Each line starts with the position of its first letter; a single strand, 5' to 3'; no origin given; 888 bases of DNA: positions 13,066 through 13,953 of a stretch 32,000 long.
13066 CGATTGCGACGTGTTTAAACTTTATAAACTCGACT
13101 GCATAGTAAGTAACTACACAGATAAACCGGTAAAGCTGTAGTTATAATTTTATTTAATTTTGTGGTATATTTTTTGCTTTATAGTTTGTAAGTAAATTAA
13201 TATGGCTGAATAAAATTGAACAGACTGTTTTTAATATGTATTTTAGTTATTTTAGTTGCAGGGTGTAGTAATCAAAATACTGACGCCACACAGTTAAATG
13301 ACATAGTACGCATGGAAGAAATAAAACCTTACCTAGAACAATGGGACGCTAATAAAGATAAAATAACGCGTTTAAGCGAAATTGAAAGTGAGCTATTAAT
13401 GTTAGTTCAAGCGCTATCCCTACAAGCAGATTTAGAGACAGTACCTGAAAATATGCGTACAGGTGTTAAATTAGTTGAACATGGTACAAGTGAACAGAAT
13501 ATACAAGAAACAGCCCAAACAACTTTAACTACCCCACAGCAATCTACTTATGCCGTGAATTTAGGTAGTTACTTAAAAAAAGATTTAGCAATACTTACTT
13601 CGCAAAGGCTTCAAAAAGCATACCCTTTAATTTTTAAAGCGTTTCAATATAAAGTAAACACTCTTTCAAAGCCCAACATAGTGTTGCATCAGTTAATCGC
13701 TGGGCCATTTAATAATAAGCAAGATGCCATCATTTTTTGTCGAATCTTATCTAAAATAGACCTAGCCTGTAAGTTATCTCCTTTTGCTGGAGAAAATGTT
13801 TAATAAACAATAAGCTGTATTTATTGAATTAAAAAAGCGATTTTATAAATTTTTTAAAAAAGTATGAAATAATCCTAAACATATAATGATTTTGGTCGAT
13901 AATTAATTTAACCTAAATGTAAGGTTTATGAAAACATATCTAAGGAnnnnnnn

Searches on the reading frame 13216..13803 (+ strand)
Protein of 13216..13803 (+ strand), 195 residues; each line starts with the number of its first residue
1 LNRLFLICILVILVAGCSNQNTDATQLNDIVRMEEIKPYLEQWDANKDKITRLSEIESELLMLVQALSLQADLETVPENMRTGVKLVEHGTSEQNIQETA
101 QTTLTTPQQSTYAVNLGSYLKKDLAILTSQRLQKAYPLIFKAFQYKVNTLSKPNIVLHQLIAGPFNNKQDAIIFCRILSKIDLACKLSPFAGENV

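Call 3: search_protein_families(library=pfam, proteins=[window:13216-13803:+], max_evalue=0.01)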
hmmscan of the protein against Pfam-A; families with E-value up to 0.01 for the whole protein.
window:13216-13803:+ (195 aa): 0 families

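Call 4: search_protein_families(library=ncbifam, proteins=[window:13216-13803:+], max_evalue=0.01)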
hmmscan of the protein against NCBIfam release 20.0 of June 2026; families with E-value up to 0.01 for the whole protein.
window:13216-13803:+ (195 aa): 0 families

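Call 36: search_protein_families(library=pfam, proteins=[window:13216-13803:+], max_evalue=5)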
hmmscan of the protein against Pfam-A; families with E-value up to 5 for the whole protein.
window:13216-13803:+ (195 aa): 1 family
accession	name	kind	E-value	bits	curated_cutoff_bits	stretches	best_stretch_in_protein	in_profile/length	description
PF08139.17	LPAM_1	-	0.54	11.2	20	1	1-18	1-18/18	Prokaryotic membrane lipoprotein lipid attachment site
